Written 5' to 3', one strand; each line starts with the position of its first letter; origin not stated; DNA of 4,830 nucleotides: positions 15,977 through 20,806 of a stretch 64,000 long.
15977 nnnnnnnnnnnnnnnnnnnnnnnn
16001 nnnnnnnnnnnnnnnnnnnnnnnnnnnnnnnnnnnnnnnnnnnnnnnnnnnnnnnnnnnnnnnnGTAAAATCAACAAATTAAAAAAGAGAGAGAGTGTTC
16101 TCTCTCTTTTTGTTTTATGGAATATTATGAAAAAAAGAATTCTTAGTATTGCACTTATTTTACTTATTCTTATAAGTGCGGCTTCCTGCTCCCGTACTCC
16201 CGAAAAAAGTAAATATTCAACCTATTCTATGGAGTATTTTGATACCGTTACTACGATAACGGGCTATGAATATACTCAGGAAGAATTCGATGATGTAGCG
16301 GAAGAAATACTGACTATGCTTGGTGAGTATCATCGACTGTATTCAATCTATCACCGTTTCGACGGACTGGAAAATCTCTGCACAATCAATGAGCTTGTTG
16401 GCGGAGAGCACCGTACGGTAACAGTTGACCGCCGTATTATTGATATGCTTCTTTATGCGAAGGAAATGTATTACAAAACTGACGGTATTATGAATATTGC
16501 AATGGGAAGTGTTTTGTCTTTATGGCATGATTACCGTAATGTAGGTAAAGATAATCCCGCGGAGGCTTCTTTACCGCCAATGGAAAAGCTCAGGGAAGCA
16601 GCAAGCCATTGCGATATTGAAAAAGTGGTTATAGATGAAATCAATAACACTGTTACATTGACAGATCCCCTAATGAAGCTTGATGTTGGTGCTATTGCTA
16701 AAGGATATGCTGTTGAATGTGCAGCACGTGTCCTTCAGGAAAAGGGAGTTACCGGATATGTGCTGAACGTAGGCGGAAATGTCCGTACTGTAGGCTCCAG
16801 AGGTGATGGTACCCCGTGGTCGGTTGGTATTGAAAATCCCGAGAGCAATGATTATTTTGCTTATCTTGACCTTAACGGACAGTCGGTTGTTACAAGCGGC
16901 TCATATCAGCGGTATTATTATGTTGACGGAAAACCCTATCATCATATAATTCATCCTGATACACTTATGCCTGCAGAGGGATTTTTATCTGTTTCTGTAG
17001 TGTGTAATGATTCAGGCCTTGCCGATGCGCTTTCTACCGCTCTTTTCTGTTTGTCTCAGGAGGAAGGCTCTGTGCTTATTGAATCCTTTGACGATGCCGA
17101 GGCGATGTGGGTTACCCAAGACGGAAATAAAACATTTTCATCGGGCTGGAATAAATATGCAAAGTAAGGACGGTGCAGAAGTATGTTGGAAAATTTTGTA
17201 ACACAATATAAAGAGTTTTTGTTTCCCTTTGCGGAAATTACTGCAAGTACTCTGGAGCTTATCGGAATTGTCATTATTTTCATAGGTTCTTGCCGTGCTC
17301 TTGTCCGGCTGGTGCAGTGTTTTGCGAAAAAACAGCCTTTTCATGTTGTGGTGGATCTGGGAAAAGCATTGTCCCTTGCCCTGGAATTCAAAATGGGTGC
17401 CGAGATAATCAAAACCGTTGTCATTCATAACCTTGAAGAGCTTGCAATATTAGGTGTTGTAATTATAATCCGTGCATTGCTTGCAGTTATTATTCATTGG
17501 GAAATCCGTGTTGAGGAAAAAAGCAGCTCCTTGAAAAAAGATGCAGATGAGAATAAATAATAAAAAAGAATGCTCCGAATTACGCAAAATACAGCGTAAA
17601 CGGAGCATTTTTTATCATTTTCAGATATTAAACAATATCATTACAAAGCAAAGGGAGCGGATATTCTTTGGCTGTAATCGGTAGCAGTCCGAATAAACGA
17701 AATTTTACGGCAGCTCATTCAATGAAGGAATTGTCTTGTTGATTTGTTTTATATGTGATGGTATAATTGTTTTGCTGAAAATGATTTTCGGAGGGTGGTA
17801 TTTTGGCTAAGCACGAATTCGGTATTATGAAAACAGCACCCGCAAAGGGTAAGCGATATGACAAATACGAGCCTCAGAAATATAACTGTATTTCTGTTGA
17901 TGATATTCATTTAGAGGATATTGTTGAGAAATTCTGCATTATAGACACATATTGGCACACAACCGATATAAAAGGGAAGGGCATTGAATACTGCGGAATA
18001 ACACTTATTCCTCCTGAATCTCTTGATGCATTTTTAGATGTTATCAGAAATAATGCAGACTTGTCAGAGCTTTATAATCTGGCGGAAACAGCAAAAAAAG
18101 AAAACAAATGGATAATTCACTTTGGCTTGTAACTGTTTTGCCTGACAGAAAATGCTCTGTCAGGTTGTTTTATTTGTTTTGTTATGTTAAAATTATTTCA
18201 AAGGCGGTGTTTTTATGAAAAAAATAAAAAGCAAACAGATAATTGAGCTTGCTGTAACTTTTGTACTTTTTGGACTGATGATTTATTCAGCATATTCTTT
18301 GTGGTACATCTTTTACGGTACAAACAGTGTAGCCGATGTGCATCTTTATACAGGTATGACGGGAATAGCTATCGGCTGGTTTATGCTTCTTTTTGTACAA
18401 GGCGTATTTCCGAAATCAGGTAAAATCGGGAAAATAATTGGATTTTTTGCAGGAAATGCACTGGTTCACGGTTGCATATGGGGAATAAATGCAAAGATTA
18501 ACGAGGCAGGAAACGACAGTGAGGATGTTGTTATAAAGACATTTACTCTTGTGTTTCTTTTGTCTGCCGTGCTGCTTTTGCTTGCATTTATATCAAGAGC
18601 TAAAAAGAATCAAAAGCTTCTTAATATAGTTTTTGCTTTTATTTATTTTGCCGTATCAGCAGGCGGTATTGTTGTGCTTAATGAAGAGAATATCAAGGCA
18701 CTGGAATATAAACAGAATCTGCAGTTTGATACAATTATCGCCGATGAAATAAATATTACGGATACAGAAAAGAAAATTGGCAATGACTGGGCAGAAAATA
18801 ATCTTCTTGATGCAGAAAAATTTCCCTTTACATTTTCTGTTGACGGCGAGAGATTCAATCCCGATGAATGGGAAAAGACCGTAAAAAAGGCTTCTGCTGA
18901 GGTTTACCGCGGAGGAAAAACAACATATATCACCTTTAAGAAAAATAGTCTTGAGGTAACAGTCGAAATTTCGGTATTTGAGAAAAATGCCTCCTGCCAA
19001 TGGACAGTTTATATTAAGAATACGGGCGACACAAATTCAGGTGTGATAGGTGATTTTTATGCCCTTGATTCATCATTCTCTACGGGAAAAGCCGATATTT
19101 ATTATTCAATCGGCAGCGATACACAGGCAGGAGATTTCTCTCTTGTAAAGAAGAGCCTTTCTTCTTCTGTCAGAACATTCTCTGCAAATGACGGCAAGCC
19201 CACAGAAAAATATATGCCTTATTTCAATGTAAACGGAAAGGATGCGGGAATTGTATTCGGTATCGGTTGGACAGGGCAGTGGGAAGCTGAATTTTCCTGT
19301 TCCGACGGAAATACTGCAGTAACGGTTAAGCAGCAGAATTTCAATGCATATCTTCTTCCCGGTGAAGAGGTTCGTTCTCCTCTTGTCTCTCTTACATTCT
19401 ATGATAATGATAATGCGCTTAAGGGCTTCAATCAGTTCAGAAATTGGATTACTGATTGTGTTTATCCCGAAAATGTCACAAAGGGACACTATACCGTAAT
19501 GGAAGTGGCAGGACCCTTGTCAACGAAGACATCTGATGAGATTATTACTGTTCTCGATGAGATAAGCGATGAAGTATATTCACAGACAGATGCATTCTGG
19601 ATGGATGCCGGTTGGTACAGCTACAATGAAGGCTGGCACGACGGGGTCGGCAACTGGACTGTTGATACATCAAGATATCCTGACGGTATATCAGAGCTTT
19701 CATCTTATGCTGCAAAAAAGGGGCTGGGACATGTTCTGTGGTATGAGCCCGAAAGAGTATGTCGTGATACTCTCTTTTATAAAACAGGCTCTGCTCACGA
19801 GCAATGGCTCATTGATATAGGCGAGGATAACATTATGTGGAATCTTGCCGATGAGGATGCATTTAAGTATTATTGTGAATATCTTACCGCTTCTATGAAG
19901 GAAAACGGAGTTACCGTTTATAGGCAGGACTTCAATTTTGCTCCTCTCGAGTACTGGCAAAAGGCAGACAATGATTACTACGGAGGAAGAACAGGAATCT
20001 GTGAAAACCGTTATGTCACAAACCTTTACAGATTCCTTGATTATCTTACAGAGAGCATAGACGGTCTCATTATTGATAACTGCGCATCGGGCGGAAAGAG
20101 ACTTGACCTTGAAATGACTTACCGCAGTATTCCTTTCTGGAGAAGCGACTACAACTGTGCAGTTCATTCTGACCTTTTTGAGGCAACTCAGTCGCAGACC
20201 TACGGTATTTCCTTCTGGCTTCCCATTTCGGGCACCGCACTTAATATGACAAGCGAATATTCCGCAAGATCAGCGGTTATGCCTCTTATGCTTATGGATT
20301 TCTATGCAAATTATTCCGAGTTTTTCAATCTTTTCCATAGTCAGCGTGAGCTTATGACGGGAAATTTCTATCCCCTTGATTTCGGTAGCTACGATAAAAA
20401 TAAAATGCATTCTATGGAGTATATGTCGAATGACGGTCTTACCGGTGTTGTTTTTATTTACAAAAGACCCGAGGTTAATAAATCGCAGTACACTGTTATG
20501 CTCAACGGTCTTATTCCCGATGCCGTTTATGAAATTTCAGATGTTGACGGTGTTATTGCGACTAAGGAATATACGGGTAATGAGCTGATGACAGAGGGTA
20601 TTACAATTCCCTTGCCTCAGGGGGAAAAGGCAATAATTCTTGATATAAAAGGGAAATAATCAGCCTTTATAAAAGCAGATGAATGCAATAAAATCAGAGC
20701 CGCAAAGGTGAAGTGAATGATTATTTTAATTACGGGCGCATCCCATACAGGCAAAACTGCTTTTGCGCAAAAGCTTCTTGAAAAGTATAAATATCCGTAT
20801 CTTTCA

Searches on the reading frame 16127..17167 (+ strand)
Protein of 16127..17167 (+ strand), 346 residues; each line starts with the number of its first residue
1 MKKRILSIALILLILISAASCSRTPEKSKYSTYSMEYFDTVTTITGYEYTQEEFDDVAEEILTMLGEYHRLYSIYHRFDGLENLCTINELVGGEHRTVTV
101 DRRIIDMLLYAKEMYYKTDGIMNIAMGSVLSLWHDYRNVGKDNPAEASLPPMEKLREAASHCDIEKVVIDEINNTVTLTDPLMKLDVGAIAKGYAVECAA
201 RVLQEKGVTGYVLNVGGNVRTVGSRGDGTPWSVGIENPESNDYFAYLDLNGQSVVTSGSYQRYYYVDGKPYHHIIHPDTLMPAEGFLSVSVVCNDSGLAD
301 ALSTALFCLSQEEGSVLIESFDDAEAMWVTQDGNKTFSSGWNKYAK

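Call 3: search_protein_families(library=pfam, proteins=[window:16127-17167:+], max_evalue=1)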
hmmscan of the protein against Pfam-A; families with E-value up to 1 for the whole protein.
window:16127-17167:+ (346 aa): 2 families
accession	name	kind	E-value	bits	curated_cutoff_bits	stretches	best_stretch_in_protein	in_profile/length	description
PF02424.20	ApbE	-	1.7e-70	238.1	25.6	1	38-328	1-266/266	ApbE family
PF01314.23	AFOR_C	-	0.029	14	27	1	17-120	272-368/385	Aldehyde ferredoxin oxidoreductase, domains 2 & 3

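Call 4: search_protein_families(library=ncbifam, proteins=[window:16127-17167:+], max_evalue=1)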
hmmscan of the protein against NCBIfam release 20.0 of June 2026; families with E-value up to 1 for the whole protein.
window:16127-17167:+ (346 aa): 4 families
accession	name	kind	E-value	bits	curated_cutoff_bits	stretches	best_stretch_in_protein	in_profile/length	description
NF007774.0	PRK10461.1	equivalog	1.2e-34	119.7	498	1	10-322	9-321/351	FAD:protein FMN transferase ApbE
NF050129.1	T4SSInhibSmlt3025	equivalog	0.043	13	500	1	8-52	10-55/287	Smlt3025 familytype IV secretion system inhibitor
NF052321.1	LP_Lmo2079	subfamily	0.074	12.3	150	1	1-32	1-30/354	Lmo2079 family surface lipoprotein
NF045961.1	MAG5150_fam_LP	equivalog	0.11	11.9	80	1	1-59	1-62/331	MAG5150 family histidine triad lipoprotein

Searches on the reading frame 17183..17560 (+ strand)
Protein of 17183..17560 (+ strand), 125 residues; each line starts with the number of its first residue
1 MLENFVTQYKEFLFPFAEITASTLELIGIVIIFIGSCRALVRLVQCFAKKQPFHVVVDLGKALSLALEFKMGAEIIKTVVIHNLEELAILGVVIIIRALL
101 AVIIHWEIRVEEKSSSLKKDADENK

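Call 3: search_protein_families(library=pfam, proteins=[window:17183-17560:+], max_evalue=1)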
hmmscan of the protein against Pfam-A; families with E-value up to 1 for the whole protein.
window:17183-17560:+ (125 aa): 1 family
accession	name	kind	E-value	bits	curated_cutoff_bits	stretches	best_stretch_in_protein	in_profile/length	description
PF07784.16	DUF1622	-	3.1e-16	59.5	24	1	54-108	24-78/78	Protein of unknown function (DUF1622)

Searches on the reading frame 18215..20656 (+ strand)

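Call 74: search_protein_families(library=pfam, proteins=[window:18215-20656:+], max_evalue=0.01)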
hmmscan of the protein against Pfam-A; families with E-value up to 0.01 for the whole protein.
window:18215-20656:+ (814 aa): 2 families
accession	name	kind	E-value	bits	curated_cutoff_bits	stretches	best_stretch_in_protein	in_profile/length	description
PF02065.24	Melibiase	-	2.1e-24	86.6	27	1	456-653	70-268/347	Melibiase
PF16874.11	Glyco_hydro_36C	-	7.4e-10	39.6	27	1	733-802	3-67/77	Glycosyl hydrolase family 36 C-terminal domain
